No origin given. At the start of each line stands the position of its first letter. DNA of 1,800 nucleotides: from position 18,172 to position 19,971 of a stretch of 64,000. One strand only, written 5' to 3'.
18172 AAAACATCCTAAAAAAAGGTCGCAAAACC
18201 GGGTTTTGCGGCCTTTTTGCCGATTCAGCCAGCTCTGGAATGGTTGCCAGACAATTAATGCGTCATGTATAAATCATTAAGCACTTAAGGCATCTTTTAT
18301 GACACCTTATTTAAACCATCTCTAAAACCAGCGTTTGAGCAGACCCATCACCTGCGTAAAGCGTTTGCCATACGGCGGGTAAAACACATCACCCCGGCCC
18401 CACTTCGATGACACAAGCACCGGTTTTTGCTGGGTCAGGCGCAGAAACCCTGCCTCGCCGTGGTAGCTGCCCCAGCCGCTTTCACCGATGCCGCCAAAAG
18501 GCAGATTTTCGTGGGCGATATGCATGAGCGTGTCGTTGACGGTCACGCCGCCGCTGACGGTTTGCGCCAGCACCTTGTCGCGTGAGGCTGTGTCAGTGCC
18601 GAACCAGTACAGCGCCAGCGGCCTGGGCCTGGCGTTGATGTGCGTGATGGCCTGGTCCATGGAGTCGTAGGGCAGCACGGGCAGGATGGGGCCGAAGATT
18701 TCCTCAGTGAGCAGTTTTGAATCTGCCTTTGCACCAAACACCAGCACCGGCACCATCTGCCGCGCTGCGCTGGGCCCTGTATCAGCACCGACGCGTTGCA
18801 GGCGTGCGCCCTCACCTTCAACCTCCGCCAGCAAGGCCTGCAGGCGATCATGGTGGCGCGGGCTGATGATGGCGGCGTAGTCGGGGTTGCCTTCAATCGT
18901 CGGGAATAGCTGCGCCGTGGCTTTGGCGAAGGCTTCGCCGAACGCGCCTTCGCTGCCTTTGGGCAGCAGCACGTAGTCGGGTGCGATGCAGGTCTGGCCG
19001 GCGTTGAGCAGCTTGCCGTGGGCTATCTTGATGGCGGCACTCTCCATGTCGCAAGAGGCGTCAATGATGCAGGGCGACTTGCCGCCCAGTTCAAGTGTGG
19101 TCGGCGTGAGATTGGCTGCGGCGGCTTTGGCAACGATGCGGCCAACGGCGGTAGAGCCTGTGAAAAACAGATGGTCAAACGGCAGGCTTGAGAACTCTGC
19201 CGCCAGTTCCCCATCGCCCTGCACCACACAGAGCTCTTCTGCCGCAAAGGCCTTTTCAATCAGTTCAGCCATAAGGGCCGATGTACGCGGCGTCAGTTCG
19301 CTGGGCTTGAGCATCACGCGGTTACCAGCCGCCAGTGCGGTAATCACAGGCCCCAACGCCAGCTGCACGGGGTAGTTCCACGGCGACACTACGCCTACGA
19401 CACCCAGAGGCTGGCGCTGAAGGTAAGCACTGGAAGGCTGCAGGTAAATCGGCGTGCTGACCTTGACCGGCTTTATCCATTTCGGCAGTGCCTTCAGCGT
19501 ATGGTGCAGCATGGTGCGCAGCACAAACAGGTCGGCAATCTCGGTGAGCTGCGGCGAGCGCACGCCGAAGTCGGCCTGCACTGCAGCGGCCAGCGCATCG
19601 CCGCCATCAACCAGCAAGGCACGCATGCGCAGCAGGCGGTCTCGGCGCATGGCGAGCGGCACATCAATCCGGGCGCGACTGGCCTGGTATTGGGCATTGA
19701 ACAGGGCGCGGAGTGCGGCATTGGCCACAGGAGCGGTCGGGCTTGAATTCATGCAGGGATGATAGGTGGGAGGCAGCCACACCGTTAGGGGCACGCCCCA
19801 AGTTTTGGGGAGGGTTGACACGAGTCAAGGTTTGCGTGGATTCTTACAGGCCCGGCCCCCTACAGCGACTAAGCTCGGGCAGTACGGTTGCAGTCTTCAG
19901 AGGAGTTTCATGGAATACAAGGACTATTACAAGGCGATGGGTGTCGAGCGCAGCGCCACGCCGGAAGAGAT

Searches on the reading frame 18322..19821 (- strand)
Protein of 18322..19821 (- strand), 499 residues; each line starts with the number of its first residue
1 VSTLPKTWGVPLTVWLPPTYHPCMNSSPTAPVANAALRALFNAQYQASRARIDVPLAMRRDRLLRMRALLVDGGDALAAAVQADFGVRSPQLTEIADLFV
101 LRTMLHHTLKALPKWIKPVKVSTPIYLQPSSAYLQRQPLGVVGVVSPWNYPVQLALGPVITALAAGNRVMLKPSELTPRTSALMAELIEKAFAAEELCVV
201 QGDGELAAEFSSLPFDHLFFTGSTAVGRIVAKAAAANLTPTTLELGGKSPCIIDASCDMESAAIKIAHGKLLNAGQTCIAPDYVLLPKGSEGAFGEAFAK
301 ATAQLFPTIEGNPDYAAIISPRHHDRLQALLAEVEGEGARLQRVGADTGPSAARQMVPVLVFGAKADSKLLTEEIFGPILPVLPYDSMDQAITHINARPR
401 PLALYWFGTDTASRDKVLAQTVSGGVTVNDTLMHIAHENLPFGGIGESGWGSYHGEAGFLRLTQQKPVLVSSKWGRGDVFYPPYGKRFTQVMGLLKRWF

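Call 28: search_protein_families(library=pfam, proteins=[window:18322-19821:-])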
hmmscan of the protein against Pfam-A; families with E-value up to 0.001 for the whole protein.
window:18322-19821:- (499 aa): 2 families
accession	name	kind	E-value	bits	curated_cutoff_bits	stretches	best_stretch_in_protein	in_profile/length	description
PF00171.27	Aldedh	-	1.6e-83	281.3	23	1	38-467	32-460/461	Aldehyde dehydrogenase family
PF05893.19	LuxC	-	5.9e-06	25.8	21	1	131-301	81-255/401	Acyl-CoA reductase (LuxC)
